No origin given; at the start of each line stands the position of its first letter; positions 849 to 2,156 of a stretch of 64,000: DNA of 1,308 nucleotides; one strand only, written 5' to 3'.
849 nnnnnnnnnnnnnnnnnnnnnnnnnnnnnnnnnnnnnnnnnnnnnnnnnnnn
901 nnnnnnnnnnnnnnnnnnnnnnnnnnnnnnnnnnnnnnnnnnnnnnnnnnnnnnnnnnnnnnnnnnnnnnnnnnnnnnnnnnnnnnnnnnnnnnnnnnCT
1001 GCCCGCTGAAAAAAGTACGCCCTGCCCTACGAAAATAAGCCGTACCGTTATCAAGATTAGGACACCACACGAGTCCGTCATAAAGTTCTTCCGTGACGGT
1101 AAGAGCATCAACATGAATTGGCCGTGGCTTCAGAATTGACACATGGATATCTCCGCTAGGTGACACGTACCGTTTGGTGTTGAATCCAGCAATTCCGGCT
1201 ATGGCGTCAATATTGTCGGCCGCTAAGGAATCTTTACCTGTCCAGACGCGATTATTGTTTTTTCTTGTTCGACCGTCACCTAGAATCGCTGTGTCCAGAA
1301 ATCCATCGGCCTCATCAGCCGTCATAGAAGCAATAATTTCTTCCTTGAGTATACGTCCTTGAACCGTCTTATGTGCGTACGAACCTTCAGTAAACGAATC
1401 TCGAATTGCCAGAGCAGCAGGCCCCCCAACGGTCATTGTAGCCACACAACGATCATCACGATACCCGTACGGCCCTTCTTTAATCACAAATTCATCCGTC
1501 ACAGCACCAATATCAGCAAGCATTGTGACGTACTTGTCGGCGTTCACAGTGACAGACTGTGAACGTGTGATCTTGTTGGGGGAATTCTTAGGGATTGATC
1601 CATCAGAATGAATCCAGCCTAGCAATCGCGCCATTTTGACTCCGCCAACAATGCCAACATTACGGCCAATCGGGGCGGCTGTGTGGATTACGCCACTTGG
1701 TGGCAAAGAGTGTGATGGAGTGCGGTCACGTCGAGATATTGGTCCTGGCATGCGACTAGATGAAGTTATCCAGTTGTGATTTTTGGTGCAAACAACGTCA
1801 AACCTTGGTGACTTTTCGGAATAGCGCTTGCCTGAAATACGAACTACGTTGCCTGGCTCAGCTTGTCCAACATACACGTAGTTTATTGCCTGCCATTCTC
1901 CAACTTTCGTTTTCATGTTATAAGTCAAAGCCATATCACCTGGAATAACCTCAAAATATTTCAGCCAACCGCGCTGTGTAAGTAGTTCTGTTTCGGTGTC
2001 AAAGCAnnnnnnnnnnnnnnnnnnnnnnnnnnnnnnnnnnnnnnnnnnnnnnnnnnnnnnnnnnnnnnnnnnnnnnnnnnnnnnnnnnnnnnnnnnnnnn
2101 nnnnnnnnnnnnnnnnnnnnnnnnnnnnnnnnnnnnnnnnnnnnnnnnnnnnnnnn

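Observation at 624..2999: Lipoprotein interrupted by an intein-like Hint domain carrying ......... homing-endonuclease motifs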

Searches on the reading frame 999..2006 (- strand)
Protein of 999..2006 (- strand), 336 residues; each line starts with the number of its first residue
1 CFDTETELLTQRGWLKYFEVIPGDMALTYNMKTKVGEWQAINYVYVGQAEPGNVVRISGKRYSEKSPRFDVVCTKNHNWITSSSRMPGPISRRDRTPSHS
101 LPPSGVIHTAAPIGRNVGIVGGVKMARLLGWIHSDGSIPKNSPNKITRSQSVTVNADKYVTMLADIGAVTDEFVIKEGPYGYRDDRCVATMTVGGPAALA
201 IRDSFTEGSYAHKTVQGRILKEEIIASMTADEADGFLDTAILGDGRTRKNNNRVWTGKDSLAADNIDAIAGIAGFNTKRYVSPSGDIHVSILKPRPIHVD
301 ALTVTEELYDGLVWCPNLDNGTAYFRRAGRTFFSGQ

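Call 14: find_homologous_proteins(query=window:999-2006:-, max_evalue=0.001)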
Query seq(336 aa) (336 aa): 1 proteins with E <= 0.001 among 4596 candidates.
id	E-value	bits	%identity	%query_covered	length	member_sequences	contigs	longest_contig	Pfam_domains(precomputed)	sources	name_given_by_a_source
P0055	7.0e-10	57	24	100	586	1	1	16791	-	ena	-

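Call 16: search_protein_families(library=pfam, proteins=[window:999-2006:-, P0055], max_evalue=10)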
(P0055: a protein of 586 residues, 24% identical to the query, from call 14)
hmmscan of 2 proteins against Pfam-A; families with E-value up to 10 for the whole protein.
seq(336 aa): 1 family
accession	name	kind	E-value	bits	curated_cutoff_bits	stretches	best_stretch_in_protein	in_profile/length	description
PF14528.11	LAGLIDADG_3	-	0.029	15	22.5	1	123-175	2-55/82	LAGLIDADG-like domain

P0055 (586 aa): 1 family
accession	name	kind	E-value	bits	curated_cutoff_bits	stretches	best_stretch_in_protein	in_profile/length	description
PF24081.1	PH_SLA1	-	0.23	12.3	27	1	202-246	15-61/91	SLA1-like, PH domain-like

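Call 25: search_protein_representatives(protein=window:999-2006:-)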
Query: 336 residues. Proteins with E-value up to 0.001 (for the whole library): 2247; up to 1e-10: 461; up to 1e-30: 7. The best 150 are listed.
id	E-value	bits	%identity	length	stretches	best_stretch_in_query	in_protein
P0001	1.3e-227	771.0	100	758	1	1-336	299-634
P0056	2.1e-50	188.5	42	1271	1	1-336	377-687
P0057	1.0e-36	143.4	29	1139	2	1-335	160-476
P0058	3.1e-35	138.6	28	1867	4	1-335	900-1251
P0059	1.2e-34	136.6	27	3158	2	1-335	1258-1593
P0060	6.2e-34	134.3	28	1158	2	1-335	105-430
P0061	7.9e-32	127.4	30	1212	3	1-335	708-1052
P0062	1.6e-28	116.5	30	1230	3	1-335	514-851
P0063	3.3e-28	115.5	31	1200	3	1-99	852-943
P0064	3.6e-28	115.4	29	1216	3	1-335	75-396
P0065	1.0e-27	113.9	28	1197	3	1-335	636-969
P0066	2.3e-26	109.4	30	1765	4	1-162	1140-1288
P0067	7.2e-26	107.8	31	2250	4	218-335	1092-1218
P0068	2.4e-25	106.1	30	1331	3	1-335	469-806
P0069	3.9e-25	105.4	30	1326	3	1-335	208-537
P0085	1.2e-19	87.3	29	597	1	1-335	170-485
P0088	3.2e-19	86.0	27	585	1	1-335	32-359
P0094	2.1e-18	83.3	29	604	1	1-335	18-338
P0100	6.6e-18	81.6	28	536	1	1-335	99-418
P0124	1.4e-16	77.3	29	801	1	1-335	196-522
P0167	2.5e-15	73.1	29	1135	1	1-334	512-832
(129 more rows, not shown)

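Call 36: search_solved_structures(query=A3, max_evalue=1, show_alignments=4)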
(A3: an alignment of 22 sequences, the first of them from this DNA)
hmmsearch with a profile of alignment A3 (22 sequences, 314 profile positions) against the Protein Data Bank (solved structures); distinct sequences matched with E-value up to 1: 23.
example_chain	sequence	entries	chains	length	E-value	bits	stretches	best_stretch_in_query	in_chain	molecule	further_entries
2cw7_A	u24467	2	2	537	3.9e-09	39.4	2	107-287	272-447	Endonuclease PI-PkoII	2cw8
6zgq_A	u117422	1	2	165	3.8e-06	29.6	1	6-92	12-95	AceL NrdHF-1-1 Intein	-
7cfv_A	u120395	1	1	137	9.9e-05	24.9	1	8-75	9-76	Spl DnaX mini-intein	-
9hth_A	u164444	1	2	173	0.00013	24.5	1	25-100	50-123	DNA-directed DNA polymerase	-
7qsu_A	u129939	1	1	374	0.00035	23.1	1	45-275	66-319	V-ATPase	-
7qss_A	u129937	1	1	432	0.00058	22.4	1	45-275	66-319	V-type ATP synthase alpha chain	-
1dq3_A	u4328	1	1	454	0.00065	22.2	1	28-273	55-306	ENDONUCLEASE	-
8ubs_A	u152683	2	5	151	0.0047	19.4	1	25-104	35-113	NrdJ-1 | Nrdj-1 intein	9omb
2dch_X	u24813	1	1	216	0.0073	18.8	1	212-271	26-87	putative homing endonuclease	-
2lwy_A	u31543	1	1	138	0.0082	18.6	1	6-89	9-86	BACTERIAL INTEIN-LIKE DOMAIN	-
3ifj_A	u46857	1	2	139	0.032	16.7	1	5-45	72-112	Endonuclease PI-MtuI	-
2in9_A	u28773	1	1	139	0.036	16.5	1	5-45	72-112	Endonuclease PI-MtuI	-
2in0_A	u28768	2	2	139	0.036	16.5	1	5-45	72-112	Endonuclease PI-MtuI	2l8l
3igd_A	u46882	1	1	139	0.036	16.5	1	5-45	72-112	Endonuclease PI-MtuI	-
5k08_A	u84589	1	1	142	0.037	16.5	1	5-45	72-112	RecA mini intein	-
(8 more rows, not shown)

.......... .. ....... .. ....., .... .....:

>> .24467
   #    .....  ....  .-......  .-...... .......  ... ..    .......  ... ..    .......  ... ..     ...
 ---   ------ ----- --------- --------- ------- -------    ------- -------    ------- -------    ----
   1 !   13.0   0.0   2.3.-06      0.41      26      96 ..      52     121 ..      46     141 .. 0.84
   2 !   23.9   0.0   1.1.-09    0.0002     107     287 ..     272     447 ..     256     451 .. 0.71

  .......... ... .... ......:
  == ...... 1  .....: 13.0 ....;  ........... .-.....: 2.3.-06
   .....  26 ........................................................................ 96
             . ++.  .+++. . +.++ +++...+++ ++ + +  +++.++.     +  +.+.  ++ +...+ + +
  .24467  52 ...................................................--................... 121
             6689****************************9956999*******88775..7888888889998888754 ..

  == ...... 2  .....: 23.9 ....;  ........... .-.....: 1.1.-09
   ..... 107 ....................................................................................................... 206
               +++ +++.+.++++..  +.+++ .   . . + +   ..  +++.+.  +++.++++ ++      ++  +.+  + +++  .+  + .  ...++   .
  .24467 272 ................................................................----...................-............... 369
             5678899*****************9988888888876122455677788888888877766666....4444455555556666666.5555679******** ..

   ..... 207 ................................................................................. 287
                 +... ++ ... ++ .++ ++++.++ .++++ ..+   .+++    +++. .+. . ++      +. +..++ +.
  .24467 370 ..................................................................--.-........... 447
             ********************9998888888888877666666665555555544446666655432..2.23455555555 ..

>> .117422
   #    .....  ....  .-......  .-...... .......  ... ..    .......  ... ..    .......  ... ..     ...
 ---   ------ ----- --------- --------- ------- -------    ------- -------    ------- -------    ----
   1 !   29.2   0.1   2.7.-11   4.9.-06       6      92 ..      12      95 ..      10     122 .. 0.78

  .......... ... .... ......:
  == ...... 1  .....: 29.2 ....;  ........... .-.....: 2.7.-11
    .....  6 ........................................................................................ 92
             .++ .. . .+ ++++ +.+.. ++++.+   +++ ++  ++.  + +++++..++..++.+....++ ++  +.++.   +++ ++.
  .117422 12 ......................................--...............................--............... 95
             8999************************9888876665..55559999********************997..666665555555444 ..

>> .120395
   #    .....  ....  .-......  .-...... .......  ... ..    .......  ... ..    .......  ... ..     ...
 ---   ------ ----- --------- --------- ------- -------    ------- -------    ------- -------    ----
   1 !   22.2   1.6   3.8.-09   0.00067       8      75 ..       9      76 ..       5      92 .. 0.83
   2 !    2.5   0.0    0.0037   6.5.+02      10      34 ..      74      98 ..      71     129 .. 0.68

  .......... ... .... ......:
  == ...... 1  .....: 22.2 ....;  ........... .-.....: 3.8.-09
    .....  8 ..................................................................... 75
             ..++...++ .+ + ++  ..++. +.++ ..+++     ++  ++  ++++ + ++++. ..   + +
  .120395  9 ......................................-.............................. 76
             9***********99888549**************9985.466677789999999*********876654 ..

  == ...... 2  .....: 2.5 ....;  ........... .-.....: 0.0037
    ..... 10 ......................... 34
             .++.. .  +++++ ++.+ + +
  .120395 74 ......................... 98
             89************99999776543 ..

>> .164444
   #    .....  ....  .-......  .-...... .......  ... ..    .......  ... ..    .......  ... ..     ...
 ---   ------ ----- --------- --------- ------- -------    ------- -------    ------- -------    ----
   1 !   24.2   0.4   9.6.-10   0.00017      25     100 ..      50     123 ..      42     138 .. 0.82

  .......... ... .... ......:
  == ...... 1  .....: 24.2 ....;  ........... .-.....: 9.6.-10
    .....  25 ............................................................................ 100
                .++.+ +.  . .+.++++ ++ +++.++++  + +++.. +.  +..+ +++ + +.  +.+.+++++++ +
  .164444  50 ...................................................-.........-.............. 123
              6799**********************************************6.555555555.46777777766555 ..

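Call 47: predict_structure(alignment_id=A3)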
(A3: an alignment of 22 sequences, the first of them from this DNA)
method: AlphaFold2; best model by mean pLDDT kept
length: 336 residues; sequences in the alignment: 22
mean_pLDDT: 90.7   pTM: 0.90
mean pLDDT of the five models: 90.7, 90.6, 89.7, 89.7, 89.5
residues with pLDDT >= 90: 260; 70-90: 50; 50-70: 18; < 50: 8
segments of 3 or more residues with pLDDT < 50: 211-216
pLDDT, mean of each block of 10 residues (from residue 1): 98 98 97 94 97 91 76 95 65 80 90 94 97 89 91 93 96 93 80 95 81 61 97 98 92 93 97 96 94 90 93 97 95 92
secondary structure, 60 per line:
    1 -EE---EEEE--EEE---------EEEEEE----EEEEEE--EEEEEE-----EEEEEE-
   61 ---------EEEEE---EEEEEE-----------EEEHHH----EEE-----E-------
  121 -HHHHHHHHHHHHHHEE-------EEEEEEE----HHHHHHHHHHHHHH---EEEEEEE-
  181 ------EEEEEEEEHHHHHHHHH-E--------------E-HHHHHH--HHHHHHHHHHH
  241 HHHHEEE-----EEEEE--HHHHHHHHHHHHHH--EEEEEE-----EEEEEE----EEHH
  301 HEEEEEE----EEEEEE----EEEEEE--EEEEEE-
elements in order: E7-10 E13-15 E25-30 E35-40 E43-48 E54-59 E70-74 E78-83 E95-97 E105-107 H122-135 E145-151 H156-169 E173-179 E187-194 H195-203 H222-227 H230-244 E245-247 E253-257 H260-273 E276-281 E287-292 E302-307 E312-317 E322-327 E330-335

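Call 50: fold_search(model_id=the predicted structure, library=pdb)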
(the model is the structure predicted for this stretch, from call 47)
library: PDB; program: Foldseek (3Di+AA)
matches with E <= 10: 1173; with E <= 0.001: 26
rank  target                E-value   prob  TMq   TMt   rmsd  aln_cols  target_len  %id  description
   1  7qsu                  9.2e-14  1.00  0.63  0.59   5.5       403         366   11  Crystal structure of homing endonuclease-associated TliVMA intein (C1A, d333-339) (released 2022-03-30)
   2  1vde_A                2.6e-12  1.00  0.59  0.48   8.1       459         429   11  PI-SCEI, A HOMING ENDONUCLEASE WITH PROTEIN SPLICING ACTIVITY (released 1998-04-08)
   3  1vde_B                2.7e-12  1.00  0.59  0.48   7.5       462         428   11  PI-SCEI, A HOMING ENDONUCLEASE WITH PROTEIN SPLICING ACTIVITY (released 1998-04-08)
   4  1ef0_A                3.3e-12  1.00  0.58  0.48   7.2       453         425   11  CRYSTAL STRUCTURE OF PI-SCEI MINIPRECURSOR (released 2000-06-07)
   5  7qss                  2.1e-11  1.00  0.61  0.50   6.8       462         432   10  Crystal structure of homing endonuclease-associated TliVMA intein (C1A) (released 2022-03-30)
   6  1um2_A                6.5e-11  1.00  0.58  0.48   8.4       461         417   11  Crystal Structure of the Vma1-Derived Endonuclease with the Ligated Extein Segment (released 2004-09-22)
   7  1jva_A                7.3e-11  1.00  0.61  0.50   7.4       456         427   11  CRYSTAL STRUCTURE OF THE VMA1-DERIVED ENDONUCLEASE BEARING THE N AND C EXTEIN PROPEPTIDES (released 2002-08-29)
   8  1jva_B                7.3e-11  1.00  0.60  0.49   7.0       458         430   11  CRYSTAL STRUCTURE OF THE VMA1-DERIVED ENDONUCLEASE BEARING THE N AND C EXTEIN PROPEPTIDES (released 2002-08-29)
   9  1dfa                  2.0e-10  1.00  0.55  0.47   8.0       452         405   12  CRYSTAL STRUCTURE OF PI-SCEI IN C2 SPACE GROUP (released 1999-12-08)
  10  1dq3                  2.8e-10  1.00  0.62  0.48   6.6       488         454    6  CRYSTAL STRUCTURE OF AN ARCHAEAL INTEIN-ENCODED HOMING ENDONUCLEASE PI-PFUI (released 2000-07-05)
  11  1um2_B                7.4e-10  1.00  0.61  0.51   6.9       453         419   11  Crystal Structure of the Vma1-Derived Endonuclease with the Ligated Extein Segment (released 2004-09-22)
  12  2cw7                  6.1e-08  1.00  0.56  0.38   7.8       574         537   10  Crystal structure of intein homing endonuclease II (released 2006-04-18)
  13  4d6o_A                7.5e-05  1.00  0.36  0.60   4.3       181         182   13  THE CRYSTAL STRUCTURE OF I-DMOI IN COMPLEX WITH ITS TARGET DNA AT 1H INCUBATION IN 5MM MG (STATE 2) (released 2014-12-17)
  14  5akf_A                2.2e-04  1.00  0.33  0.55   5.3       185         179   12  THE CRYSTAL STRUCTURE OF I-DMOI Q42AK120M IN COMPLEX WITH ITS TARGET DNA NICKED IN THE CODING STRAND A AND IN THE PRES (released 2015-06-17)
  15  6y75_A                2.2e-04  1.00  0.21  0.44   8.8       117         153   15  BIL2 domain from T.thermophila BUBL1 locus (C1A-N143A) (released 2021-02-03)
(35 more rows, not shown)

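Call 61: search_protein_families(library=pfam, proteins=[P0056, P0057, P0060, P0085, P0088, P0094, P0100, P0124, P0167, P0064], max_evalue=0.001)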
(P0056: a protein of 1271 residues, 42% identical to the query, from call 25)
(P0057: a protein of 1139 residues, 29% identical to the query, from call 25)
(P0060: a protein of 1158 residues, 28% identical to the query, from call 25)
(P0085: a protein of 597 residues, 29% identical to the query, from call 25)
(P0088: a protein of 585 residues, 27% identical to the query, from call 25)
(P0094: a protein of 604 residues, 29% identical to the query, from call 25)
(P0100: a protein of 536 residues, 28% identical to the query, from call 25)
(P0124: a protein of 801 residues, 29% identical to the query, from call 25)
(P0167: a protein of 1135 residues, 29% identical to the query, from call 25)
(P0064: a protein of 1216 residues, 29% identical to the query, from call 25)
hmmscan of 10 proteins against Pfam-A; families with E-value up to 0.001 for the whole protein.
P0056 (1271 aa): 2 families
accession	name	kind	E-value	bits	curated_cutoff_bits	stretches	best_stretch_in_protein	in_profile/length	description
PF23802.1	DUF7178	-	1.5e-17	64.6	27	2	107-207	6-107/193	Family of unknown function (DUF7178)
PF06414.18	Zeta_toxin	-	3.1e-14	53.3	22.3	1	1038-1216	17-170/199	Zeta toxin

P0057 (1139 aa): 1 family
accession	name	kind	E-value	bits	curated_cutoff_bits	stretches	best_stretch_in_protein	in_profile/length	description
PF14890.11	Intein_splicing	-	1.6e-09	38.2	35.8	1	178-299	14-96/155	Intein splicing domain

P0060 (1158 aa): 0 families

P0085 (597 aa): 0 families

P0088 (585 aa): 2 families
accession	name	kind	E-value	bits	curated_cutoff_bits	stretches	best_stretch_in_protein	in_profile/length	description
PF01510.30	Amidase_2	-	2.3e-14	54.3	26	1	377-478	26-131/131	N-acetylmuramoyl-L-alanine amidase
PF14528.11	LAGLIDADG_3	-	0.00023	21.8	22.5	0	254-321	2-76/82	LAGLIDADG-like domain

P0094 (604 aa): 1 family
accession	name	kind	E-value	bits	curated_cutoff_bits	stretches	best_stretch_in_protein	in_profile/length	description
PF14528.11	LAGLIDADG_3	-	0.0006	20.5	22.5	0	233-283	3-55/82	LAGLIDADG-like domain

P0100 (536 aa): 0 families

P0124 (801 aa): 4 families
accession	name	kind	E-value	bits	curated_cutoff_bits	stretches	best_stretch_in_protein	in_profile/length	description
PF03237.21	Terminase_6N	-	4.2e-06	27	22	0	48-191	2-136/215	Terminase large subunit, T4likevirus-type, N-terminal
PF17289.8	Terminase_6C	-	3.1e-05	24.4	22.6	1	612-775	2-154/155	Terminase RNaseH-like domain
PF14528.11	LAGLIDADG_3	-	0.00043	20.9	22.5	0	423-482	10-77/82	LAGLIDADG-like domain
PF17288.8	Terminase_3C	-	0.00046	21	26.7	0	727-773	110-153/155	Terminase RNAseH like domain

P0167 (1135 aa): 5 families
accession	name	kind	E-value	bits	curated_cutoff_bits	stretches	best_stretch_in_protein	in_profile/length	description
PF14890.11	Intein_splicing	-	1.9e-13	51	35.8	1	183-457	31-153/155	Intein splicing domain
PF14528.11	LAGLIDADG_3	-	3.9e-09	37.1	22.5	1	348-403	2-56/82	LAGLIDADG-like domain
PF17288.8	Terminase_3C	-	4.9e-07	30.7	26.7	1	939-1101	8-153/155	Terminase RNAseH like domain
PF01079.26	Hint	-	3.4e-06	27.3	29.7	0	154-183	12-41/213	Hint module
PF13403.11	Hint_2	-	0.00044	21.1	28.4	0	511-551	1-41/147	Hint domain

P0064 (1216 aa): 3 families
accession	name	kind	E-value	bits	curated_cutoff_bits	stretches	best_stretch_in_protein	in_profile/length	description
PF05876.18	GpA_ATPase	-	1e-15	58.5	25.6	1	783-888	125-242/247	Phage terminase large subunit gpA, ATPase domain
PF14890.11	Intein_splicing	-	2.4e-06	27.9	35.8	0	475-714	18-96/155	Intein splicing domain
PF14528.11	LAGLIDADG_3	-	0.00046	20.8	22.5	0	674-718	9-60/82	LAGLIDADG-like domain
